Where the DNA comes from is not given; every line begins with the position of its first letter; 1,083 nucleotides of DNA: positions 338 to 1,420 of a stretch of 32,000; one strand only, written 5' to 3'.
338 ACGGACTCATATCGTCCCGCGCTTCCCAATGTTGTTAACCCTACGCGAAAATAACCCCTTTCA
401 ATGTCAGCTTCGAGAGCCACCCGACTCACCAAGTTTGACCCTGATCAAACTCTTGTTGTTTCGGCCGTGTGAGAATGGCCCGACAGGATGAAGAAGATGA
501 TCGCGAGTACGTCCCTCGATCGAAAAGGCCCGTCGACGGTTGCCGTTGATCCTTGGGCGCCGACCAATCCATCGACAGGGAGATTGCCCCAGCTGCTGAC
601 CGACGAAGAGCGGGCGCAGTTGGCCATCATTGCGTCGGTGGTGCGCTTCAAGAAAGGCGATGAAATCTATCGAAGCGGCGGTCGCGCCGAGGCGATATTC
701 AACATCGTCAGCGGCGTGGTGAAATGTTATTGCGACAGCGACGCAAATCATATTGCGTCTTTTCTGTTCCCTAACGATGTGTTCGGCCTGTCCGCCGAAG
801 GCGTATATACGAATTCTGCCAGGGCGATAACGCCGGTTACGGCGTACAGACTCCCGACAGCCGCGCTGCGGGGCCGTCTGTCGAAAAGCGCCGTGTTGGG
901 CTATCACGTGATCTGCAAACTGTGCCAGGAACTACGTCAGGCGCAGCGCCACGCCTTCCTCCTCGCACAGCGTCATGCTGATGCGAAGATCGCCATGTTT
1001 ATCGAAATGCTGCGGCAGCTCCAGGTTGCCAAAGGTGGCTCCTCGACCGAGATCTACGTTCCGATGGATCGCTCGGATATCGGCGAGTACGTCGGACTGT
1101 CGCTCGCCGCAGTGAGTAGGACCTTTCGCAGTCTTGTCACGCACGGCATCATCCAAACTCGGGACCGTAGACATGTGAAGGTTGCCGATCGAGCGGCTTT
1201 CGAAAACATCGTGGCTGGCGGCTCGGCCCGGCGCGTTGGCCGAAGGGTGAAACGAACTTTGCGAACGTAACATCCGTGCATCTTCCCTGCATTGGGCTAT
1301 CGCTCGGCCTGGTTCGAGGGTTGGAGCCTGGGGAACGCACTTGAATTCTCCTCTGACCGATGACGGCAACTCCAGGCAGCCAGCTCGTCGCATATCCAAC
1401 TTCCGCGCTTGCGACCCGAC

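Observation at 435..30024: Ten perfect FNR/FixK-type palindromes (TTGA-N6-TCAA), all intergenic: a dense low-oxygen regulon island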

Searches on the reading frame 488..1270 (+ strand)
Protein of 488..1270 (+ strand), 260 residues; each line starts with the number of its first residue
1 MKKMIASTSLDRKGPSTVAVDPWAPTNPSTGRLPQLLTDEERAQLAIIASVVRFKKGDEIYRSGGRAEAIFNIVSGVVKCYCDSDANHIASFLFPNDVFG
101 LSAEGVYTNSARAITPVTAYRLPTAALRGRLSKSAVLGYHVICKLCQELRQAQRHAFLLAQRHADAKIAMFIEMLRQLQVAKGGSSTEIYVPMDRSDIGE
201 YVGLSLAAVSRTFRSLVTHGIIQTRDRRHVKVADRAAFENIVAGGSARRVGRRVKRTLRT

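Call 5: search_protein_families(library=pfam, proteins=[window:488-1270:+], max_evalue=0.01)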
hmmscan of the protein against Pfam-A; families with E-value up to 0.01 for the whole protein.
window:488-1270:+ (260 aa): 3 families
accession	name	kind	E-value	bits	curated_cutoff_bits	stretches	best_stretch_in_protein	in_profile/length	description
PF00027.35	cNMP_binding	-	1.4e-11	44.7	27.5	1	52-129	2-84/89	Cyclic nucleotide-binding domain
PF13545.12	HTH_Crp_2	-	4.5e-11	43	27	1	168-240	3-69/70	Crp-like helix-turn-helix domain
PF00325.26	Crp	-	0.00011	22.2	21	1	192-222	2-32/32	Bacterial regulatory proteins, crp family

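Call 10: find_related_loci(query=window:488-1270:+, collection=genome_contigs, flank=10000)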
Query window:488-1270:+ (260 aa) in genome_contigs; peptide patterns used: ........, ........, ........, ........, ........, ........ (x = any residue, [..] = any of these).
258 stretches matched a pattern; 1 encode a relative of the query (tblastn E <= 1e-3); 1 distinct loci.
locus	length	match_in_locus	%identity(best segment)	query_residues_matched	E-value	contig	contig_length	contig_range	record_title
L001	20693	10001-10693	65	13-244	2e-104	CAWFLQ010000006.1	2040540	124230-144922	MAG: uncultured Alphaproteobacteria bacterium isolate MFD06229.bin.2.38 genome assembly, contig: contig_3142, whole geno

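Call 15: find_encoding_contigs(protein=window:488-1270:+, flank=10000, max_places=6)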
Protein window:488-1270:+ (260 aa): no gene with exactly this product is on record in the collection.

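Call 17: find_homologous_proteins(query=window:488-1270:+)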
Query window:488-1270:+ (260 aa): 578 proteins with E <= 0.001 among 2359 candidates; the best 120 are listed.
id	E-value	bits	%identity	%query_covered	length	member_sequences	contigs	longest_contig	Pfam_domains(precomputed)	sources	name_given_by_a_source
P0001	1.7e-165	566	100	100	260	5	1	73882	PF13545.13,PF00027.36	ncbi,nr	ncbi:MAG: Crp/Fnr family transcriptional regulator [Rhodospirillales bacterium]|nr:Crp/Fnr family tr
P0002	2.5e-131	454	83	97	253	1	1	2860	PF13545.13,PF00027.36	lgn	-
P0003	3.1e-128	444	79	99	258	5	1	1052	PF13545.13,PF00027.36,PF00325.27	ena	-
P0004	1.1e-126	439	80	97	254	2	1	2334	PF13545.13,PF00027.36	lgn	-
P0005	5.1e-124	430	78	93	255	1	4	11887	PF13545.13,PF00027.36,PF00325.27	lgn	-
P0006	2.2e-121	422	76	95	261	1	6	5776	PF13545.13,PF00027.36,PF00325.27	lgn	-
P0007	1.1e-107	377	67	97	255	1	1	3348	PF13545.13,PF00027.36,PF00325.27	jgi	jgi:CRP-like cAMP-binding protein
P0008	1.7e-106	373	67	97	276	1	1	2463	PF13545.13,PF00027.36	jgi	jgi:CRP-like cAMP-binding protein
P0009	3.1e-106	372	67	94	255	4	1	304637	PF13545.13,PF00027.36,PF00325.27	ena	-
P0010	5.3e-106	371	67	94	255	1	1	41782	PF13545.13,PF00027.36,PF00325.27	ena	-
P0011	1.2e-105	370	65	98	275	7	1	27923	PF13545.13,PF00027.36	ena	-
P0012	1.8e-105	370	67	97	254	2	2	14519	PF13545.13,PF00027.36,PF00325.27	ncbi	-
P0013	1.2e-104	367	67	95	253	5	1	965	PF13545.13,PF00027.36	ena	-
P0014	3.4e-103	362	65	95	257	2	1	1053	PF13545.13,PF00027.36,PF00325.27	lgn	-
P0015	4.0e-103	362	66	95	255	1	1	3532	PF13545.13,PF00027.36,PF00325.27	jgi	jgi:CRP/FNR family transcriptional regulator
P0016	4.1e-103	362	69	91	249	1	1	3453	PF13545.13,PF00027.36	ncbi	-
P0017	1.2e-102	361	65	93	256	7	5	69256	PF13545.13,PF00027.36,PF00325.27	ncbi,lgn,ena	ncbi:MAG: Crp/Fnr family transcriptional regulator [Xanthobacteraceae bacterium]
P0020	2.1e-101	356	65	93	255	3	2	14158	PF13545.13,PF00027.36,PF00325.27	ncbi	-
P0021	2.7e-101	356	67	90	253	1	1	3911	PF13545.13,PF00027.36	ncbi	-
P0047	4.7e-92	326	64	90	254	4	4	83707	PF13545.13,PF00027.36,PF00325.27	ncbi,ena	-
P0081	1.1e-88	315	62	90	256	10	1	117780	PF13545.13,PF00027.36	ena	-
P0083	1.3e-88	315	60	93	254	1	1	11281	PF13545.13,PF00027.36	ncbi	-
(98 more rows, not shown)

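Call 19: find_encoding_contigs(protein=P0001, flank=10000, max_places=3)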
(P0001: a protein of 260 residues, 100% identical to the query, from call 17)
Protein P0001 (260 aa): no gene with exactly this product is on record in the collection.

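Call 20: find_encoding_contigs(protein=P0009, flank=10000, max_places=3)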
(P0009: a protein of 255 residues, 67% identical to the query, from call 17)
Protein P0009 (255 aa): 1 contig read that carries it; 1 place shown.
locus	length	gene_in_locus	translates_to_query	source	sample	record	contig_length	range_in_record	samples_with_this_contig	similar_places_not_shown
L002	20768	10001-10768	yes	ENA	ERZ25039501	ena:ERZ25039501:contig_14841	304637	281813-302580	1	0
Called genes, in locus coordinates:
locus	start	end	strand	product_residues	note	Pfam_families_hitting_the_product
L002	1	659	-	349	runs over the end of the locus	PF25954:Beta-barrel_RND_2, PF25990:Beta-barrel_YknX, PF26002:Beta-barrel_AprE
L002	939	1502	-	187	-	PF13358:DDE_3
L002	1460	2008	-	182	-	PF13384:HTH_23 (weak), PF13518:HTH_28 (weak), PF13551:HTH_29, PF13565:HTH_32, PF13592:HTH_33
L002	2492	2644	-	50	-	-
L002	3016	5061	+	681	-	PF00122:E1-E2_ATPase, PF00702:Hydrolase, PF08282:Hydrolase_3 (faint)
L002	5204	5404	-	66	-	-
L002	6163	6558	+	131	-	PF09361:Phasin_2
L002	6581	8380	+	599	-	PF12551:PHBC_N, PF07167:PhaC_N, PF00561:Abhydrolase_1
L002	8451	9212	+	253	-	PF00106:adh_short, PF08659:KR, PF13561:adh_short_C2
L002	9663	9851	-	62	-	-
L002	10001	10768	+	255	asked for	PF00027:cNMP_binding, PF13545:HTH_Crp_2, PF00325:Crp (weak)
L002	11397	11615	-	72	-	PF07167:PhaC_N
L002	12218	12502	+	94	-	PF06150:ChaB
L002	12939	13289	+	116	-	PF00027:cNMP_binding (weak)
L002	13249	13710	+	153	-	-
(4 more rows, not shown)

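Call 21: find_encoding_contigs(protein=P0017, flank=10000, max_places=3)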
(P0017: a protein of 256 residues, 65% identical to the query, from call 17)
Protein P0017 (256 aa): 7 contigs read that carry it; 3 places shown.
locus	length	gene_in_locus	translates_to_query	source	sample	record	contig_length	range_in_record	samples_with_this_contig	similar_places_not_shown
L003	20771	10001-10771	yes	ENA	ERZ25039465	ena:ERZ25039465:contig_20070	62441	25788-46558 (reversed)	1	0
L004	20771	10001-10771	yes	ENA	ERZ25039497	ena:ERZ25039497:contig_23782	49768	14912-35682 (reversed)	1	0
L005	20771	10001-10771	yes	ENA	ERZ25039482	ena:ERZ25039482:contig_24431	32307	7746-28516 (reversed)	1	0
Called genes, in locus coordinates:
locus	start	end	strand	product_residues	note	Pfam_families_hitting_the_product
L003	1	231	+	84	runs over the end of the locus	PF13560:HTH_31 (weak), PF01381:HTH_3 (weak)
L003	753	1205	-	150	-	-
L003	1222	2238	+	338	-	PF00361:Proton_antipo_M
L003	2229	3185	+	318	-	PF00146:NADHdh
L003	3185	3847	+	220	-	-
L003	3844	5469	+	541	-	PF00361:Proton_antipo_M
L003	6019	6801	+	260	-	PF00346:Complex1_49kDa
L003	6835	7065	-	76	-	-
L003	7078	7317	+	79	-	PF01058:Oxidored_q6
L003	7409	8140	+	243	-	PF01738:DLH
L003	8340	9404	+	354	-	PF13384:HTH_23, PF13518:HTH_28 (faint), PF13551:HTH_29, PF13565:HTH_32, PF13358:DDE_3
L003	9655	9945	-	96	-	-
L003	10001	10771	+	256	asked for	PF00027:cNMP_binding, PF13545:HTH_Crp_2, PF00325:Crp (weak)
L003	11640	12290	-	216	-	PF00871:Acetate_kinase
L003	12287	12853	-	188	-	PF00871:Acetate_kinase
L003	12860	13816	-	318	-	PF01515:PTA_PTB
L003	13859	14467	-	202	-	PF00881:Nitroreductase, PF14512:TM1586_NiRdase (faint)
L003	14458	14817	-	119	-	PF01070:FMN_dh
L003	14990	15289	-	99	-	PF00072:Response_reg (weak)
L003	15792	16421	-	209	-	PF00072:Response_reg, PF00196:GerE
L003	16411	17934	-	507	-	PF13493:DUF4118, PF00989:PAS, PF13188:PAS_8, PF08448:PAS_4, PF13426:PAS_9, PF24820:Diguanyl_cycl_sensor (faint), PF00512:HisKA, PF02518:HATPase_c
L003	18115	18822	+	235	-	PF00027:cNMP_binding, PF13545:HTH_Crp_2, PF00325:Crp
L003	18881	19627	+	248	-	PF00571:CBS, PF04972:BON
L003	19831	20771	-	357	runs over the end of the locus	PF03894:XFP, PF09363:XFP_C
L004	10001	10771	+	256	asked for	PF00027:cNMP_binding, PF13545:HTH_Crp_2, PF00325:Crp (weak)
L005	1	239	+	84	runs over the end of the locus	PF13560:HTH_31 (weak), PF01381:HTH_3 (weak)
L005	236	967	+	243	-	PF00361:Proton_antipo_M (weak)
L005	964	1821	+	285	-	PF00361:Proton_antipo_M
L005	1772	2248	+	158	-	-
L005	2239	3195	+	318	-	PF00146:NADHdh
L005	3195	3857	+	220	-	-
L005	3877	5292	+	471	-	PF00361:Proton_antipo_M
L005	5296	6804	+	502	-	PF00374:NiFeSe_Hases (faint), PF00346:Complex1_49kDa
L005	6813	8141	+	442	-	PF01058:Oxidored_q6, PF01738:DLH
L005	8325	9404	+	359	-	PF13384:HTH_23, PF13518:HTH_28 (faint), PF13551:HTH_29, PF13565:HTH_32, PF13358:DDE_3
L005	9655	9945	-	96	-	-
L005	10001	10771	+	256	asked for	PF00027:cNMP_binding, PF13545:HTH_Crp_2, PF00325:Crp (weak)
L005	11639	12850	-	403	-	PF00871:Acetate_kinase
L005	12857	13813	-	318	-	PF01515:PTA_PTB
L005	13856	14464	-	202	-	PF00881:Nitroreductase, PF14512:TM1586_NiRdase (faint)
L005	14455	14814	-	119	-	PF01070:FMN_dh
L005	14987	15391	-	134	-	PF00072:Response_reg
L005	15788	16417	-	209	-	PF00072:Response_reg, PF00196:GerE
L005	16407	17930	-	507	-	PF13493:DUF4118, PF00989:PAS, PF13188:PAS_8, PF08448:PAS_4, PF13426:PAS_9, PF24820:Diguanyl_cycl_sensor (faint), PF00512:HisKA, PF02518:HATPase_c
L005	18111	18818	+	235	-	PF00027:cNMP_binding, PF13545:HTH_Crp_2, PF00325:Crp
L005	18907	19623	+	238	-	PF00571:CBS, PF04972:BON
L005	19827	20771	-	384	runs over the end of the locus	PF03894:XFP, PF09363:XFP_C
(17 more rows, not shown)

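Call 26: search_solved_structures(query=window:488-1270:+, max_evalue=0.001, show_alignments=3)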
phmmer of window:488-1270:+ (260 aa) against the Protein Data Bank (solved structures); distinct sequences matched with E-value up to 0.001: 24.
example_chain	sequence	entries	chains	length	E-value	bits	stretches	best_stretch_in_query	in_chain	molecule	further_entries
4i2o_A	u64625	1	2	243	5.5e-22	81.7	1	44-245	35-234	FixK2 protein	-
9qlt_A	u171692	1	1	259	1.8e-15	60.3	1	33-241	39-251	FNR type regulator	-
9qly_A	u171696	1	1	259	8.9e-15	58.1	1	33-241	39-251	FNR type regulator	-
8qto_A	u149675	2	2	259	1e-14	57.9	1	33-241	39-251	FNR type regulator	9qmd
9qll_A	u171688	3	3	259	1.3e-14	57.6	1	33-241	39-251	FNR type regulator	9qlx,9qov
5cvr_A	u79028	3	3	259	1.3e-14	57.6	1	33-241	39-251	FNR type regulator | FNR regulator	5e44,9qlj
9qmc_A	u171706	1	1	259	1.5e-14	57.4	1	33-241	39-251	FNR type regulator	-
3h3u_A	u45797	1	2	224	2e-07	34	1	50-230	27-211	PROBABLE TRANSCRIPTIONAL REGULATORY PROTEIN (PROBABLY CRP/FNR-FAMILY)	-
3mzh_A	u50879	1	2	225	2.1e-07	34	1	50-230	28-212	PROBABLE TRANSCRIPTIONAL REGULATORY PROTEIN (PROBABLY CRP/FNR-FAMILY)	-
3d0s_A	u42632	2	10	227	2.1e-07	33.9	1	50-230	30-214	TRANSCRIPTIONAL REGULATORY PROTEIN | PROBABLE TRANSCRIPTIONAL REGULATORY PROTEIN (PROBABLY CRP/ FNR-FAMILY)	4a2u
3i54_A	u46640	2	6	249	2.9e-07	33.5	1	50-230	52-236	Transcriptional regulator, Crp/Fnr family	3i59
3dkw_A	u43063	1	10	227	3e-07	33.5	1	43-239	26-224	DNR protein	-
2gau_A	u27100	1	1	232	4.1e-07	33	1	35-236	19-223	transcriptional regulator, Crp/Fnr family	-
3mdp_A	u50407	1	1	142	1e-05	28.5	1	35-140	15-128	Cyclic nucleotide-binding domain (CNMP-BD) protein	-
5i2d_G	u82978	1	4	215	1.4e-05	28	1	51-241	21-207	Transcriptional regulator, Crp family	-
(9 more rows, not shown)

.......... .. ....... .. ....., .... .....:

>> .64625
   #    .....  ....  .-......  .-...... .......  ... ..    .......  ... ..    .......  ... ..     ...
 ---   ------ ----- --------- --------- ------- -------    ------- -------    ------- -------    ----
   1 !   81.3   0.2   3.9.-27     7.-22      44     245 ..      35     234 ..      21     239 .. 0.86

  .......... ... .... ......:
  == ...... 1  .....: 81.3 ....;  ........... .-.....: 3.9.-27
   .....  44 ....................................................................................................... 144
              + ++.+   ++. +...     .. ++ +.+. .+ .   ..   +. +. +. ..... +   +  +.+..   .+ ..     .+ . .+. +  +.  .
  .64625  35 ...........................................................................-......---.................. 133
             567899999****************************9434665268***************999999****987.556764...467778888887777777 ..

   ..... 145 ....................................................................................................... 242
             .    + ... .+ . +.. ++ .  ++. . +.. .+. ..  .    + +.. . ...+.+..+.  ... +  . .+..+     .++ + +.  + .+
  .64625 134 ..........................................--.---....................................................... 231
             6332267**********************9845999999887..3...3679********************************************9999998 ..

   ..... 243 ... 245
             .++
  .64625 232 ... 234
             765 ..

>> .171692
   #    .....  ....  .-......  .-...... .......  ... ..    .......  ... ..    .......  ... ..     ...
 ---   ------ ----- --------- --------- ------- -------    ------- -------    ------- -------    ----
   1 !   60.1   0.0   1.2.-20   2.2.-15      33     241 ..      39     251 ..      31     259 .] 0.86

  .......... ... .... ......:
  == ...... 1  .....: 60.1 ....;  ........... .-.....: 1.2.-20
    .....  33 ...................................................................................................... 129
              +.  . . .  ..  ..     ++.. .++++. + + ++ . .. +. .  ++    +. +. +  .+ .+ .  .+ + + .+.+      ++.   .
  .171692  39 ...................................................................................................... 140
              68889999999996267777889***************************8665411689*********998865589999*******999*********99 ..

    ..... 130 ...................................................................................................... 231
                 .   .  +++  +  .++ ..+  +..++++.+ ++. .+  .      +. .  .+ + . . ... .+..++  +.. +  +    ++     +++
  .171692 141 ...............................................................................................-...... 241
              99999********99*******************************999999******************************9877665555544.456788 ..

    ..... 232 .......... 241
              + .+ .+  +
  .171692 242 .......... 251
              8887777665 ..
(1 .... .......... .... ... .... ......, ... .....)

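Call 27: search_protein_families(library=ncbifam, proteins=[window:488-1270:+], max_evalue=0.01)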
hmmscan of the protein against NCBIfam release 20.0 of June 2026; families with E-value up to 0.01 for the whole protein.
window:488-1270:+ (260 aa): 11 families
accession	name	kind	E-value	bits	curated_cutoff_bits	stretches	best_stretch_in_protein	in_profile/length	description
NF050806.1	TransRegFixKCaul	equivalog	6.2e-28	97.5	300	1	41-242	15-214/215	transcriptional regulator FixK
NF008365.0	PRK11161.1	subfamily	2.7e-21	76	228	1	33-241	30-242/250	fumarate/nitrate reduction transcriptional regulator Fnr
NF045989.1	TransRegFnrLRhodb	equivalog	6.9e-16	58.2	300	1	40-238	27-231/245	transcriptional regulator FnrL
NF006901.0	PRK09392.1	equivalog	7.1e-13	48.4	211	1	38-242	19-221/236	transcriptional activator FtrB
NF052518.1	TransRegLdrP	equivalog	8.2e-07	29.2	300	1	53-240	3-186/195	transcriptional regulator LdrP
NF050815.1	TransActFtrBCaul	equivalog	1.6e-05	24.3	300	1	39-221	22-204/251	transcriptional activator FtrB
NF008732.0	PRK11753.1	equivalog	9.9e-05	21.9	266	1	49-227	23-206/214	cAMP-activated global transcriptional regulator CRP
NF053664.1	TransRegPtrACyano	equivalog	0.00012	21.5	300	1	68-233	28-191/196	Crp/Fnr family transcriptional regulator PtrA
NF010499.0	PRK13918.1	equivalog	0.0033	16.9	274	1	47-239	10-198/205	CRP/FNR family transcriptional regulator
NF041163.2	encap_f2b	equivalog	0.0067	15.6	400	1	33-144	76-196/450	family 2B encapsulin nanocompartment shell protein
NF053730.1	TransRegRv1152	equivalog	0.0089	16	170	0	189-237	38-85/120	Rv1152 family transcriptional regulator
